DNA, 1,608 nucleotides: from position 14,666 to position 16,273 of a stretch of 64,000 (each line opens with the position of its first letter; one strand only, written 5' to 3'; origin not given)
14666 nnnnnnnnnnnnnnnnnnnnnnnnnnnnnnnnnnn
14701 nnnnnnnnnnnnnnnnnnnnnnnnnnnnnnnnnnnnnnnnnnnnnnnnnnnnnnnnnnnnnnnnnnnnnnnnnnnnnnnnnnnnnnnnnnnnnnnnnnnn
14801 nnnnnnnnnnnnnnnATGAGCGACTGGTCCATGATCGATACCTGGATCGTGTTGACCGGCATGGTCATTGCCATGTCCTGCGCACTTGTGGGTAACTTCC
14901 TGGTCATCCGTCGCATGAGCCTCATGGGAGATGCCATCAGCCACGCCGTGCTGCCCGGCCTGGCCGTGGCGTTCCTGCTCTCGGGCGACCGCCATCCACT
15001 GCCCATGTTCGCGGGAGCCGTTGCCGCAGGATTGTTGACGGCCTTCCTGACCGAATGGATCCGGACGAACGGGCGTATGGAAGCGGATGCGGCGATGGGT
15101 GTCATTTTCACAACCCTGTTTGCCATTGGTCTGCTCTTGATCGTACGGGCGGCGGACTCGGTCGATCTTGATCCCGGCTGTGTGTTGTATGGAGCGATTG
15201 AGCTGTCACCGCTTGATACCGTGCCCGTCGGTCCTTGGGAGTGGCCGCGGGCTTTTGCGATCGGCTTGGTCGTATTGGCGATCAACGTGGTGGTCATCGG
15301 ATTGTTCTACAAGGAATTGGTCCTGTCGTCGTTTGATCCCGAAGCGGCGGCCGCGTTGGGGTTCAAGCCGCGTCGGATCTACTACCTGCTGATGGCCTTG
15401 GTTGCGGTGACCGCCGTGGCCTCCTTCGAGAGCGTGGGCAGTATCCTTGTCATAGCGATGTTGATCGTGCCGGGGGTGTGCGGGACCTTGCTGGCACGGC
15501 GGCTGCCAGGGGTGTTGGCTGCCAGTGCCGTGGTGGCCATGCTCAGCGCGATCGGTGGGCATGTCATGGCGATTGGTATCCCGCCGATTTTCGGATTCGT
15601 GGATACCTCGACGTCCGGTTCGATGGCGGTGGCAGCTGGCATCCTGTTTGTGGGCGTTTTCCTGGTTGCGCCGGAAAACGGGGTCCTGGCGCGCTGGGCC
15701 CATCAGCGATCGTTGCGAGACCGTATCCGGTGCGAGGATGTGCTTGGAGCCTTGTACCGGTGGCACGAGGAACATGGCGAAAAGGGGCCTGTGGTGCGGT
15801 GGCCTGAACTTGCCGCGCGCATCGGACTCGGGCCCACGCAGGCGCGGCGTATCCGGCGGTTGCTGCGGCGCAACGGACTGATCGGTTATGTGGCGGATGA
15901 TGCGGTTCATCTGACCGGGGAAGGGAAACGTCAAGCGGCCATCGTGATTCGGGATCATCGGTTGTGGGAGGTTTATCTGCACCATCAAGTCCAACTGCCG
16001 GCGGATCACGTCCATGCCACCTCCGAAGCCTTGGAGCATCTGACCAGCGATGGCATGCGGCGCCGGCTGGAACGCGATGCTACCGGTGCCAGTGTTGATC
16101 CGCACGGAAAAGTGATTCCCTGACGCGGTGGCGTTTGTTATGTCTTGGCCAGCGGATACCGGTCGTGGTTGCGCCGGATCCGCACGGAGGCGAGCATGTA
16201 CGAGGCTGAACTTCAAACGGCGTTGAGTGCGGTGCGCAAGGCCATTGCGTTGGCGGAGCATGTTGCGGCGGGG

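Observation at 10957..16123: Metal ABC importer in which BOTH permeases are fused to DtxR/TroR-like metalloregulator modules, beside a free-standing DtxR repressor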

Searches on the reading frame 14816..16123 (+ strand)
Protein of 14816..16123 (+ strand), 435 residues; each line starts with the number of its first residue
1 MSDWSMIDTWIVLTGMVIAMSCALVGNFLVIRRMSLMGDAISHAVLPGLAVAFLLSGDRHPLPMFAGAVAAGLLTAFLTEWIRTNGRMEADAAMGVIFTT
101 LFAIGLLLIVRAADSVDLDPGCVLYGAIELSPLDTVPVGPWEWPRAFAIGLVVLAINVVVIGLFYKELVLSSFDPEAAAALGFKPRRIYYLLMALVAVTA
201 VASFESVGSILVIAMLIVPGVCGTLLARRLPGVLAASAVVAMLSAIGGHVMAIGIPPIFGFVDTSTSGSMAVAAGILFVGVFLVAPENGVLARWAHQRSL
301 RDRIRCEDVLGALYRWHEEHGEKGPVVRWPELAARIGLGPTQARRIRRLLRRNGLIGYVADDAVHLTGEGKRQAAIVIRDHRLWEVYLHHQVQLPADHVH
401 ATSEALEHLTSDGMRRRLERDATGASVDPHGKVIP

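Call 3: search_protein_families(library=pfam, proteins=[window:14816-16123:+], max_evalue=0.01)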
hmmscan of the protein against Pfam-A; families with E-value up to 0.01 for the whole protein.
window:14816-16123:+ (435 aa): 2 families
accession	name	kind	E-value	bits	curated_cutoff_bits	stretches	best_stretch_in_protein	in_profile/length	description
PF00950.22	ABC-3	-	3.4e-48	164.9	20.1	1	11-284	8-257/258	ABC 3 transport family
PF02742.21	Fe_dep_repr_C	-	1.3e-15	57.6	27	1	367-435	1-69/70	Iron dependent repressor, metal binding and dimerisation domain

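Call 4: search_protein_families(library=ncbifam, proteins=[window:14816-16123:+], max_evalue=0.01)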
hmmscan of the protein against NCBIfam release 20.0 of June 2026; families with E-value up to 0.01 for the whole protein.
window:14816-16123:+ (435 aa): 7 families
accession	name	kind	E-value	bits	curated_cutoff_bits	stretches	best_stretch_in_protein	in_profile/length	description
NF040927.1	ABC_perm_SloB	subfamily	3e-46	158.4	460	1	12-290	16-269/271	metal ABC transporter permease subunit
NF040871.1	AztB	equivalog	1.5e-42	146.1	280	1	12-251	16-238/254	zinc ABC transporter permease AztB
TIGR03770.1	anch_rpt_perm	equivalog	5.1e-29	101.8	296.8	1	15-284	24-269/270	anchored repeat-type ABC transporter permease subunit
NF007089.0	PRK09543.1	equivalog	3.9e-16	59.4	284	1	13-279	10-252/261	zinc ABC transporter permease subunit ZnuB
NF047407.1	TransRegMntRTherm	equivalog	1.7e-15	57.3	350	1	325-435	31-141/227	manganese-dependent transcriptional regulator MntR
NF053665.1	TransRegDtxRActin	equivalog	1.3e-11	44.4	290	1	338-435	37-133/233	iron-dependent transcriptional repressor DtxR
NF008273.0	PRK11050.1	equivalog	6e-05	22.7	153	1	327-412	55-139/156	manganese-binding transcriptional regulator MntR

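Call 10: find_homologous_proteins(query=window:14816-16123:+, max_evalue=0.00001)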
Query window:14816-16123:+ (435 aa): 5984 proteins with E <= 0.00001 among 8000 candidates; the best 120 are listed.
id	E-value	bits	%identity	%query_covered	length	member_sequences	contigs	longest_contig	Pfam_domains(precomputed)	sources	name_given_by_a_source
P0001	1.1e-281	953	100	100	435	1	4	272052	PF02742.22,PF00950.23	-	-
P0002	2.0e-219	747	80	100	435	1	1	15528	PF02742.22,PF00950.23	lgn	-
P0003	6.2e-214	729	79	100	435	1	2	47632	PF02742.22,PF00950.23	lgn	-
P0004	1.2e-177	610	66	100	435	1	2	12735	PF02742.22,PF00950.23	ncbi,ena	-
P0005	1.3e-171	590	65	99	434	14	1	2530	PF02742.22,PF00950.23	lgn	-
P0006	2.5e-170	586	65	100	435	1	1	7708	PF01032.24,PF02742.22,PF00950.23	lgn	-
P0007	4.8e-169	581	63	99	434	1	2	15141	PF02742.22,PF00950.23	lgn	-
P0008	5.2e-168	578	63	99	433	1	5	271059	PF02742.22,PF00950.23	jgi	-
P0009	9.9e-168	577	65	99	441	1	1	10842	PF01032.24,PF02742.22,PF00950.23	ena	-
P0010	6.2e-164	565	63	99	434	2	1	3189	PF02742.22,PF00950.23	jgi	jgi:manganese/zinc/iron transport system permease protein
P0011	1.0e-163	564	62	99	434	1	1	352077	PF01032.24,PF02742.22,PF00950.23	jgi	-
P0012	1.2e-163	564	62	99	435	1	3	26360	PF02742.22,PF00950.23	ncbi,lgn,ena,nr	ncbi:MAG TPA: metal ABC transporter permease [Kiritimatiellia bacterium]|nr:metal ABC transporter pe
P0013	3.4e-162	559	62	100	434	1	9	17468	PF01032.24,PF02742.22,PF00950.23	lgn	-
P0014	4.3e-161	555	60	100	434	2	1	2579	PF02742.22,PF00950.23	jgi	jgi:manganese/zinc/iron transport system permease protein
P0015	9.6e-161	554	61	99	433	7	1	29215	PF01032.24,PF02742.22,PF00950.23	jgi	-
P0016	5.7e-159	548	61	99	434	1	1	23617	PF01032.24,PF02742.22,PF00950.23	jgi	-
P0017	5.1e-157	542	61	99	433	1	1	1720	PF01032.24,PF02742.22,PF00950.23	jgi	jgi:manganese/zinc/iron transport system permease protein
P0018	6.1e-139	482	57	99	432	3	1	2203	PF02742.22,PF00950.23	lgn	-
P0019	6.3e-133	462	55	99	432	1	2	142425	PF02742.22,PF00950.23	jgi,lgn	jgi:manganese/zinc/iron transport system permease protein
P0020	8.1e-133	462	53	100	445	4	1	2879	PF02742.22,PF00950.23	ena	-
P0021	1.2e-132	462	54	100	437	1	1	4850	PF02742.22,PF00950.23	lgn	-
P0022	3.7e-132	460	53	100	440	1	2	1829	PF01032.24,PF02742.22,PF00950.23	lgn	-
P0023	4.5e-132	460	53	99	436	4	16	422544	PF02742.22,PF00950.23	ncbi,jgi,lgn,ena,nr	ncbi:MAG TPA: metal ABC transporter permease [Phycisphaerae bacterium]|nr:metal ABC transporter perm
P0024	9.7e-132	459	55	99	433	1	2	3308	PF01032.24,PF02742.22,PF00950.23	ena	-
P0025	1.7e-130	454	55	99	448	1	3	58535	PF01032.24,PF02742.22,PF00950.23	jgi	jgi:manganese/zinc/iron transport system permease protein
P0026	3.3e-130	454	53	99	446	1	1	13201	PF01032.24,PF02742.22,PF00950.23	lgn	-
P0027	4.1e-130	453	54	100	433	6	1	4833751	PF02742.22,PF00950.23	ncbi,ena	-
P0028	8.0e-130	452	54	100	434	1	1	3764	PF02742.22,PF00950.23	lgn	-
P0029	9.7e-130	452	52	100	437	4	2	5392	PF02742.22,PF00950.23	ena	-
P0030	1.3e-129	452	53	99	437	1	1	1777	PF02742.22,PF00950.23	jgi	jgi:manganese/zinc/iron transport system permease protein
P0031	1.7e-129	451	52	100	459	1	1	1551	PF02742.22,PF00950.23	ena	-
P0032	3.1e-129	450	55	99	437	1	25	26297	PF01032.24,PF02742.22,PF00950.23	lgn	-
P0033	3.8e-129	450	54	100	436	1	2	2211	PF02742.22,PF00950.23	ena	-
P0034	4.4e-129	450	51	100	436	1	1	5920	PF02742.22,PF00950.23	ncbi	-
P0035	4.8e-129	450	55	100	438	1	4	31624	PF02742.22,PF00950.23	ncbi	-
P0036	5.0e-129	450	54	99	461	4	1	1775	PF01032.24,PF02742.22,PF00950.23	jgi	-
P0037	5.2e-129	450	53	100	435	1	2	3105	PF02742.22,PF00950.23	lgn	-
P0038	9.1e-129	449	52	100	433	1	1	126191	PF01032.24,PF02742.22,PF00950.23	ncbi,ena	-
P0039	9.2e-129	449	54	100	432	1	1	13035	PF01032.24,PF02742.22,PF00950.23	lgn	-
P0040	9.6e-129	449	55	99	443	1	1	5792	PF02742.22,PF00950.23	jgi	jgi:manganese/zinc/iron transport system permease protein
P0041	2.8e-128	447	51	100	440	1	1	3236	PF01032.24,PF02742.22,PF00950.23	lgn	-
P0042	3.4e-128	447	53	100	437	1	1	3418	PF01032.24,PF02742.22,PF00950.23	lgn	-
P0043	5.6e-128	446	53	100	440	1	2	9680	PF01032.24,PF02742.22,PF00950.23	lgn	-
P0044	6.3e-128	446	54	99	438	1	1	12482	PF02742.22,PF00950.23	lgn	-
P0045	8.3e-128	446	55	100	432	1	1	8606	PF02742.22,PF00950.23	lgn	-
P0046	8.4e-128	446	55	100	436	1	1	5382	PF02742.22,PF00950.23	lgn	-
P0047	1.1e-127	445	53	100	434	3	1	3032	PF02742.22,PF00950.23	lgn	-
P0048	2.2e-127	444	53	99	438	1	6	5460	PF02742.22,PF00950.23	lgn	-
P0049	2.3e-127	444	53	100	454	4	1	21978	PF02742.22,PF00950.23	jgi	jgi:manganese/zinc/iron transport system permease protein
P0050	2.4e-127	444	52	99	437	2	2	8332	PF02742.22,PF00950.23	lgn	-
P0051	3.7e-127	443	53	100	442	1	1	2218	PF02742.22,PF00950.23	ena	-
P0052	3.8e-127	443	53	100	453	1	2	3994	PF02742.22,PF00950.23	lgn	-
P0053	3.9e-127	443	54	100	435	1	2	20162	PF02742.22,PF00950.23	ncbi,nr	ncbi:MAG: iron ABC transporter [Phycisphaerales bacterium]|nr:iron ABC transporter [Phycisphaerales 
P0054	4.1e-127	443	52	99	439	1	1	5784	PF01032.24,PF02742.22,PF00950.23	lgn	-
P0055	6.7e-127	443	54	100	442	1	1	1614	PF01032.24,PF02742.22,PF00950.23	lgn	-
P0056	7.9e-127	442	53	100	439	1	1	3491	PF02742.22,PF00950.23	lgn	-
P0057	1.4e-126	442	54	99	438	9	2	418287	PF02742.22,PF00950.23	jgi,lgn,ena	-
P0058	1.5e-126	442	53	99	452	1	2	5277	PF01032.24,PF02742.22,PF00950.23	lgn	-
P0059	1.6e-126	441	53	100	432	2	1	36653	PF02742.22,PF00950.23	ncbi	-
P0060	2.0e-126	441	54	99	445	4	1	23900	PF02742.22,PF00950.23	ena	-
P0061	2.2e-126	441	53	100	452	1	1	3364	PF01032.24,PF02742.22,PF00950.23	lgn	-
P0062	2.3e-126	441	54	99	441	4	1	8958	PF02742.22,PF00950.23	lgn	-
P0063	2.5e-126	441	53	100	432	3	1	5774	PF02742.22,PF00950.23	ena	-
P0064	2.8e-126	441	53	99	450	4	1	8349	PF01032.24,PF02742.22,PF00950.23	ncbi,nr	ncbi:MAG: manganese/zinc/iron transport system permease protein [Humisphaera sp.]|nr:manganese/zinc/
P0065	3.4e-126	440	52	100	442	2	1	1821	PF02742.22,PF00950.23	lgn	-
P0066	3.9e-126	440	54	99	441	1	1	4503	PF02742.22,PF00950.23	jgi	jgi:manganese/zinc/iron transport system permease protein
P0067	4.0e-126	440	52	100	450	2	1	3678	PF02742.22,PF00950.23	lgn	-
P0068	4.1e-126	440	51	99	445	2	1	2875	PF01032.24,PF02742.22,PF00950.23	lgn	-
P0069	7.5e-126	439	54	99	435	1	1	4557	PF02742.22,PF00950.23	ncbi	-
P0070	7.6e-126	439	53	99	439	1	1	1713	PF02742.22,PF00950.23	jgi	jgi:manganese/zinc/iron transport system permease protein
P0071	7.6e-126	439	52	100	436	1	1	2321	PF01032.24,PF02742.22,PF00950.23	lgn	-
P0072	8.3e-126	439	51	99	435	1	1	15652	PF02742.22,PF00950.23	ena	-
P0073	1.3e-125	438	51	100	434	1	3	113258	PF01032.24,PF02742.22,PF00950.23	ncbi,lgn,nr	ncbi:MAG: metal ABC transporter permease [Planctomycetes bacterium]|nr:metal ABC transporter permeas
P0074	1.4e-125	438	54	99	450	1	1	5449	PF02742.22,PF00950.23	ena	-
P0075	1.6e-125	438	53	99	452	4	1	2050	PF02742.22,PF00950.23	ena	-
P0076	1.8e-125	438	50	99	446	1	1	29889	PF02742.22,PF00950.23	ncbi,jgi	-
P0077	1.8e-125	438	52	100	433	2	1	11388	PF01032.24,PF02742.22,PF00950.23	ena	-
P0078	1.8e-125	438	54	99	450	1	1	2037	PF02742.22,PF00950.23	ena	-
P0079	2.2e-125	438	52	100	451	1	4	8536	PF02742.22,PF00950.23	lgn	-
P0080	2.2e-125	438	52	99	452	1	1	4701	PF02742.22,PF00950.23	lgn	-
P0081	3.3e-125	437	56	100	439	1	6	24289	PF02742.22,PF00950.23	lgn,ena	-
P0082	4.3e-125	437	52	100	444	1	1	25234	PF02742.22,PF00950.23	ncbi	-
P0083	7.0e-125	436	52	99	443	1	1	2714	PF01032.24,PF02742.22,PF00950.23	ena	-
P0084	8.5e-125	436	52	100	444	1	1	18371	PF02742.22,PF00950.23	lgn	-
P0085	1.4e-124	435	54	99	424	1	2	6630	PF02742.22,PF00950.23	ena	-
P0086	1.4e-124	435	54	97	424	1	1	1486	PF02742.22,PF00950.23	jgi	-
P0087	1.4e-124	435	53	99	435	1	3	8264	PF02742.22,PF00950.23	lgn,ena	-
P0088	1.5e-124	435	52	100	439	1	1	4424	PF02742.22,PF00950.23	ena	-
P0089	1.5e-124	435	51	100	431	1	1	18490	PF02742.22,PF00950.23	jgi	-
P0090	1.9e-124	435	51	100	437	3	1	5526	PF02742.22,PF00950.23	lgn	-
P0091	2.0e-124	434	54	100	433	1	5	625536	PF01032.24,PF02742.22,PF00950.23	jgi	jgi:manganese/zinc/iron transport system permease protein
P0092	3.1e-124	434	52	100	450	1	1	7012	PF01032.24,PF02742.22,PF00950.23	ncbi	ncbi:MAG: metal ABC transporter permease [Tepidisphaeraceae bacterium]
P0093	3.5e-124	434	52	100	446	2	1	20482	PF01032.24,PF02742.22,PF00950.23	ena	-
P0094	3.6e-124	434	53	100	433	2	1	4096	PF02742.22,PF00950.23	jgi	jgi:manganese/zinc/iron transport system permease protein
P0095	3.7e-124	434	51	99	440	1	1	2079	PF02742.22,PF00950.23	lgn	-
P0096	3.8e-124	434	52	100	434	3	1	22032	PF02742.22,PF00950.23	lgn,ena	-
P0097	3.9e-124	434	53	100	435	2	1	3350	PF02742.22,PF00950.23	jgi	jgi:manganese/zinc/iron transport system permease protein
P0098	6.3e-124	433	51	100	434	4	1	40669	PF02742.22,PF00950.23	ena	-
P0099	6.5e-124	433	52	100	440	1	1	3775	PF02742.22,PF00950.23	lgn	-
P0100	8.3e-124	432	53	100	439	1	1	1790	PF02742.22,PF00950.23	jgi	jgi:manganese/zinc/iron transport system permease protein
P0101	8.8e-124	432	53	100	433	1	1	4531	PF02742.22,PF00950.23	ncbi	-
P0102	9.1e-124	432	53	99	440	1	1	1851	PF01032.24,PF02742.22,PF00950.23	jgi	jgi:manganese/zinc/iron transport system permease protein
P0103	9.7e-124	432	50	100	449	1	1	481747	PF02742.22,PF00950.23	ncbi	ncbi:MAG: metal ABC transporter permease [Pirellulaceae bacterium]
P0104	1.0e-123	432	53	99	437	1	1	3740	PF01032.24,PF02742.22,PF00950.23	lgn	-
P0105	1.1e-123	432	53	100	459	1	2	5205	PF02742.22,PF00950.23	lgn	-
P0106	1.2e-123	432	52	99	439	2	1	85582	PF02742.22,PF00950.23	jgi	jgi:manganese/zinc/iron transport system permease protein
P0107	1.3e-123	432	52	100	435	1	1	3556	PF02742.22,PF00950.23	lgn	-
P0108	1.5e-123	432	51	100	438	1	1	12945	PF01032.24,PF02742.22,PF00950.23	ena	-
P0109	1.6e-123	431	52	100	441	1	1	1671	PF02742.22,PF00950.23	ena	-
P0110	1.8e-123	431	51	99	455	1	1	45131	PF01032.24,PF02742.22,PF00950.23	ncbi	-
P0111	2.2e-123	431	53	99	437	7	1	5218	PF01032.24,PF02742.22,PF00950.23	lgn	-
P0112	2.6e-123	431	52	100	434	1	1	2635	PF02742.22,PF00950.23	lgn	-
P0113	2.7e-123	431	50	100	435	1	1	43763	PF02742.22,PF00950.23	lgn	-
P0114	3.1e-123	431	52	100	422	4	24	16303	PF02742.22,PF00950.23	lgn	-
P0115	3.1e-123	431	54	100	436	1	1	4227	PF01032.24,PF02742.22,PF00950.23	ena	-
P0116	3.1e-123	431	52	100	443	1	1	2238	PF01032.24,PF02742.22,PF00950.23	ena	-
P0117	3.6e-123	430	53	99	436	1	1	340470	PF02742.22,PF00950.23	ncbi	-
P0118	4.4e-123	430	52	99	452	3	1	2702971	PF02742.22,PF00950.23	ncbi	-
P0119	4.4e-123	430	51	100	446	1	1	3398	PF02742.22,PF00950.23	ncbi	-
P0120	5.5e-123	430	50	99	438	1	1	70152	PF01032.24,PF02742.22,PF00950.23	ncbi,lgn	-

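Call 25: find_encoding_contigs(protein=P0003, flank=7000, max_places=2)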
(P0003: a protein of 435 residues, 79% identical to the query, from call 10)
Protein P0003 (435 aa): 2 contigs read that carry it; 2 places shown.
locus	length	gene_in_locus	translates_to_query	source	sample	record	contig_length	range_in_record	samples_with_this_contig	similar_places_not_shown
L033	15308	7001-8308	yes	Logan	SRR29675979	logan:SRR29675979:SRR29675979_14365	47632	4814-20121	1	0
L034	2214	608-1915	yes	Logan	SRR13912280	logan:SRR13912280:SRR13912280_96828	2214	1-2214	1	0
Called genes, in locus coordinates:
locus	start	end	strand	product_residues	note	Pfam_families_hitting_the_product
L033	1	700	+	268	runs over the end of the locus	PF08543:Phos_pyr_kin, PF00294:PfkB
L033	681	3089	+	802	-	PF13567:DUF4131 (weak), PF03772:Competence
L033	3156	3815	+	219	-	PF01325:Fe_dep_repress, PF02742:Fe_dep_repr_C, PF04023:FeoA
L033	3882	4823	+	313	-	PF01297:ZnuA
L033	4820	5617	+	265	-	PF00005:ABC_tran, PF02463:SMC_N (faint), PF13304:AAA_21 (faint)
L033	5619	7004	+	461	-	PF00950:ABC-3, PF01032:FecCD, PF02742:Fe_dep_repr_C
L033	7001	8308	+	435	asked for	PF00950:ABC-3, PF02742:Fe_dep_repr_C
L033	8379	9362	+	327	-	PF00459:Inositol_P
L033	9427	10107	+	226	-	PF04337:DUF480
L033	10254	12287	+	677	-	PF00009:GTP_EFTU, PF00735:Septin (faint), PF22042:EF-G_D2, PF03144:GTP_EFTU_D2, PF14492:EFG_III, PF03764:EFG_IV, PF00679:EFG_C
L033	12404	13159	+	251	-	PF20772:TACO1_YebC_N, PF01709:Transcrip_reg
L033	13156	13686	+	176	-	PF02075:RuvC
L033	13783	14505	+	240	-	PF07719:TPR_2 (faint), PF13414:TPR_11 (weak), PF01476:LysM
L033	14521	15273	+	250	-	-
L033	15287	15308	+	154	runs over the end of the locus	-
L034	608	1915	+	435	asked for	PF00950:ABC-3, PF02742:Fe_dep_repr_C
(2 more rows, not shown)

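Call 26: find_encoding_contigs(protein=P0008, flank=7000, max_places=2)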
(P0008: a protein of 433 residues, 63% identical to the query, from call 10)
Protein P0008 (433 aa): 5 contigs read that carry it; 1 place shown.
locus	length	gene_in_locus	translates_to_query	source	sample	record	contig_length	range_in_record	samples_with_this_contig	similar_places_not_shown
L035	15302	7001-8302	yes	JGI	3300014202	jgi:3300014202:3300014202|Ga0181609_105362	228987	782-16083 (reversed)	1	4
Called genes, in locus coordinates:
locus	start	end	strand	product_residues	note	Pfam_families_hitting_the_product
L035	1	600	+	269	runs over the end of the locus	PF08543:Phos_pyr_kin, PF00294:PfkB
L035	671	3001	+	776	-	PF13567:DUF4131, PF03772:Competence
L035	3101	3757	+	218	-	PF01325:Fe_dep_repress, PF02742:Fe_dep_repr_C, PF04023:FeoA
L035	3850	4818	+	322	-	PF01297:ZnuA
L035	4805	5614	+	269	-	PF00005:ABC_tran, PF02463:SMC_N (faint), PF13304:AAA_21 (faint)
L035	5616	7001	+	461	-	PF00950:ABC-3, PF01032:FecCD, PF02742:Fe_dep_repr_C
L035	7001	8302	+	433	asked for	PF00950:ABC-3, PF02742:Fe_dep_repr_C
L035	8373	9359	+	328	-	PF00459:Inositol_P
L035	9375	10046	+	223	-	PF04337:DUF480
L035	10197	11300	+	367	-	PF00356:LacI, PF00532:Peripla_BP_1 (weak), PF13407:Peripla_BP_4 (weak), PF13377:Peripla_BP_3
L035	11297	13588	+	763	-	PF17801:Melibiase_C, PF02369:Big_1 (faint)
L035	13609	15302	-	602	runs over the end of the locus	PF00425:Chorismate_bind, PF01063:Aminotran_4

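Call 57: predict_structure(alignment_id=A4)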
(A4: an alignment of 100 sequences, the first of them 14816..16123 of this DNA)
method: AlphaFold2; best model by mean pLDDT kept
length: 435 residues; sequences in the alignment: 100
mean_pLDDT: 92.5   pTM: 0.85
mean pLDDT of the five models: 92.5, 92.4, 91.4, 91.2, 90.4
residues with pLDDT >= 90: 336; 70-90: 96; 50-70: 3; < 50: 0
segments of 3 or more residues with pLDDT < 50: none
pLDDT, mean of each block of 10 residues (from residue 1): 87 98 96 79 86 90 89 89 87 85 90 85 84 94 96 98 96 93 93 94 89 95 96 97 97 95 92 97 94 95 96 95 87 95 96 93 93 96 96 94 93 93 91 94
secondary structure, 60 per line:
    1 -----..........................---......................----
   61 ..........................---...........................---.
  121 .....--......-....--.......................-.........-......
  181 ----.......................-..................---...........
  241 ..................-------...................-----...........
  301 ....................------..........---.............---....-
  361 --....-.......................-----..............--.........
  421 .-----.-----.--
elements in order: H6-31 H35-56 H61-86 H90-116 H120-125 H128-133 E135-138 E141-144 H145-163 H165-173 H175-180 H185-207 H209-226 H230-258 H266-284 H290-320 H329-336 H340-352 E356-359 E363-366 H368-390 H396-409 H412-421

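Call 68: fold_search(model_id=the predicted structure, library=pdb)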
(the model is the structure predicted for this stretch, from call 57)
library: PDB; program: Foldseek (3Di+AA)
matches with E <= 10: 1058; with E <= 0.001: 67
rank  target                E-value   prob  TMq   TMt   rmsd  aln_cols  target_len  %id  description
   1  7kyp_F                2.1e-14  1.00  0.55  0.81   2.8       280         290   31  PsaBC from Streptococcus pneumoniae in complex with Fab (released 2021-08-25)
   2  7kyp_H                2.6e-14  1.00  0.55  0.86   3.2       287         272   31  PsaBC from Streptococcus pneumoniae in complex with Fab (released 2021-08-25)
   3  7kyp_D                3.1e-14  1.00  0.54  0.85   3.1       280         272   32  PsaBC from Streptococcus pneumoniae in complex with Fab (released 2021-08-25)
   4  7kyp_B                3.2e-14  1.00  0.55  0.85   3.1       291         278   30  PsaBC from Streptococcus pneumoniae in complex with Fab (released 2021-08-25)
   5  7kyp_N                3.7e-14  1.00  0.54  0.84   2.9       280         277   31  PsaBC from Streptococcus pneumoniae in complex with Fab (released 2021-08-25)
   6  7kyp_J                4.7e-14  1.00  0.54  0.84   3.0       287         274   30  PsaBC from Streptococcus pneumoniae in complex with Fab (released 2021-08-25)
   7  7kyp_P                7.5e-14  1.00  0.54  0.85   2.3       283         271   30  PsaBC from Streptococcus pneumoniae in complex with Fab (released 2021-08-25)
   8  7kyo_C                9.9e-13  1.00  0.52  0.85   3.4       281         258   31  PsaBC from Streptococcus pneumoniae in complex with Fab (released 2021-08-25)
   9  8pw0_A                7.9e-07  1.00  0.28  0.85   1.9       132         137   36  Manganese-dependent transcriptional repressor DR2539 complexed with manganese and bound to dr1709 promotor (released 2024-05-08)
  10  8pvt_B                1.3e-06  1.00  0.28  0.83   1.9       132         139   35  Manganese-dependent transcriptional repressor DR2539 complexed with cadmium (SAD 7 keV) (released 2024-05-08)
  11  8pvz_B                1.9e-06  1.00  0.28  0.83   1.8       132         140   35  Manganese-dependent transcriptional repressor DR2539 complexed with cadmium (released 2024-05-08)
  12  8pvt_A                7.8e-06  1.00  0.27  0.82   2.2       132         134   36  Manganese-dependent transcriptional repressor DR2539 complexed with cadmium (SAD 7 keV) (released 2024-05-08)
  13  8pvz_A                7.8e-06  1.00  0.27  0.81   2.1       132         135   36  Manganese-dependent transcriptional repressor DR2539 complexed with cadmium (released 2024-05-08)
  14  2qq9                  1.3e-05  1.00  0.28  0.55   2.2       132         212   28  Crystal Structure of DtxR(D6A C102D) Complexed with Nickel(II) (released 2007-10-30)
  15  2it0_A                1.3e-05  1.00  0.28  0.79   2.0       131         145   28  Crystal structure of a two-domain IdeR-DNA complex crystal form II (released 2007-02-13)
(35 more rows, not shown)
